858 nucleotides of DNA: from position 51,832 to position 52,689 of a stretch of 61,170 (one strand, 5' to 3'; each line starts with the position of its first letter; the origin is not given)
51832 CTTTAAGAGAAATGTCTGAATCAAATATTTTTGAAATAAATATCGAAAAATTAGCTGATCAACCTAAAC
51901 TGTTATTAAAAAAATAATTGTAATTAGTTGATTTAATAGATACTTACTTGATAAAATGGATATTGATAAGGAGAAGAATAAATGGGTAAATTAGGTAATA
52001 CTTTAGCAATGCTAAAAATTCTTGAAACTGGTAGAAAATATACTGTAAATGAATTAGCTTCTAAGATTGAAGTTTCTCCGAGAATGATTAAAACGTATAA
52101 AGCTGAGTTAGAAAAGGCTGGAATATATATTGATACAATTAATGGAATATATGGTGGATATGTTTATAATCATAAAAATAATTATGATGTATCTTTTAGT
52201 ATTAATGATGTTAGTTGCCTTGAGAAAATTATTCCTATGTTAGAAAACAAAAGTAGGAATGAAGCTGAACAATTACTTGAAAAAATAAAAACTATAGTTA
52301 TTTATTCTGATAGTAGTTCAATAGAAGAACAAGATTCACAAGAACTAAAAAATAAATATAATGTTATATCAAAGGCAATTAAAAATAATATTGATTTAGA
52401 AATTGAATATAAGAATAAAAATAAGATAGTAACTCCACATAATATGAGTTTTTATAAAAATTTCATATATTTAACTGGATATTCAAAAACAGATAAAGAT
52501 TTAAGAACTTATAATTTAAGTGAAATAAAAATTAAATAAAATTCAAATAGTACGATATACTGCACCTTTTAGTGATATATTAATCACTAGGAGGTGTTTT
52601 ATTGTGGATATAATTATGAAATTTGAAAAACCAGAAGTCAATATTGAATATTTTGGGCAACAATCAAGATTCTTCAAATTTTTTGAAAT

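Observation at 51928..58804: WYL-regulated nine-gene nucleotide-tailoring operon: candidate undescribed modified-nucleoside, antiviral-nucleotide or nucleic-acid-hypermodification system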

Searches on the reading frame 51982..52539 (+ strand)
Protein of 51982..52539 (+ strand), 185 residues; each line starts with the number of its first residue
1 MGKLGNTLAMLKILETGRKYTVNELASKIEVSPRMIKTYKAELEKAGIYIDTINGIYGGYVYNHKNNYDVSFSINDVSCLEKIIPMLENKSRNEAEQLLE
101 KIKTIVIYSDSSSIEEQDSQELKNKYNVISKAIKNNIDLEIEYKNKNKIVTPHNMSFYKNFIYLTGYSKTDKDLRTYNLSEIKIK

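Call 3: search_protein_families(library=pfam, proteins=[window:51982-52539:+], max_evalue=0.01)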
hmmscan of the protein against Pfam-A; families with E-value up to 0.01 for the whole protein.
window:51982-52539:+ (185 aa): 3 families
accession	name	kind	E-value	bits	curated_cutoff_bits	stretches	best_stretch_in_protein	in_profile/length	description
PF13280.12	WYL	-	2.4e-07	31.1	21.8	1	126-183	3-66/70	WYL domain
PF08279.18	HTH_11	-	1.1e-06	28.9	25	1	8-60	3-54/55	HTH domain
PF02082.26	Rrf2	-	1.8e-05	25.3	30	1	7-64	11-67/132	Iron-dependent Transcriptional regulator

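Call 4: search_protein_families(library=ncbifam, proteins=[window:51982-52539:+], max_evalue=0.01)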
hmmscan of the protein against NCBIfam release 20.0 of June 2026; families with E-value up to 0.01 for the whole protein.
window:51982-52539:+ (185 aa): 5 families
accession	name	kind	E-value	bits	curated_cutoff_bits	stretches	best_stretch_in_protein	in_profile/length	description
NF040755.1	AgaR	equivalog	2.5e-05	23.5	260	1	12-148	13-138/256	transcriptional repressor AgaR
NF041852.1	trans_reg_HypR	equivalog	0.0017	18.4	180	1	17-66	20-68/139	redox-sensitive transcriptional regulator HypR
TIGR00738.1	rrf2_super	superfamily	0.0018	18.2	73.3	1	15-96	19-99/132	Rrf2 family transcriptional regulator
NF007316.0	PRK09802.1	equivalog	0.0073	15.5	351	1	19-132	31-135/269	DeoR family transcriptional regulator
NF047409.1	Cys_reg_CymR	equivalog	0.0076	16.4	195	0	19-106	25-111/139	cysteine metabolism transcriptional regulator CymR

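Call 8: search_protein_families(library=padloc, proteins=[window:51982-52539:+], max_evalue=0.01)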
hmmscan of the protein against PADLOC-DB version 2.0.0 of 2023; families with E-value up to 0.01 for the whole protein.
window:51982-52539:+ (185 aa): 6 families
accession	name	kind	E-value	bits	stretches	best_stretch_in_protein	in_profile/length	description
PDLC01457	WYL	-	9.5e-23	79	1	7-183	6-189/229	"CAS-I,CAS-II,CAS-III,CAS-IV,CAS-V,CAS-VI; associated_signaling"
PDLC01652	WYL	-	3.3e-07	28.8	1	121-184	15-75/162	"CAS-I,CAS-II,CAS-III,CAS-IV,CAS-V,CAS-VI; associated_signaling"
PDLC01866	CARF3--CARF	-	1.5e-05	23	0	8-48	142-182/207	-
PDLC01268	CasR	-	0.0001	20.4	1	8-48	127-166/179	"CAS-I,CAS-II,CAS-III,CAS-IV,CAS-V,CAS-VI; associated_signaling"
PDLC01438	Csa3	-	0.0016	16.5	1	7-152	150-283/305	"CAS-I,CAS-II,CAS-III,CAS-IV,CAS-V,CAS-VI; associated_signaling"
PDLC01434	CasR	-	0.0056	14.6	1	8-48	131-170/191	"CAS-I,CAS-II,CAS-III,CAS-IV,CAS-V,CAS-VI; associated_signaling"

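Call 9: search_protein_families(library=phrogs, proteins=[window:51982-52539:+], max_evalue=0.001)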
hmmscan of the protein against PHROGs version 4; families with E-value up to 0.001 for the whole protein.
window:51982-52539:+ (185 aa): 1 family
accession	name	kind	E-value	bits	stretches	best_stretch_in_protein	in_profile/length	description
phrog_13105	-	unknown function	2.6e-12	47.9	1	69-183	93-210/239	-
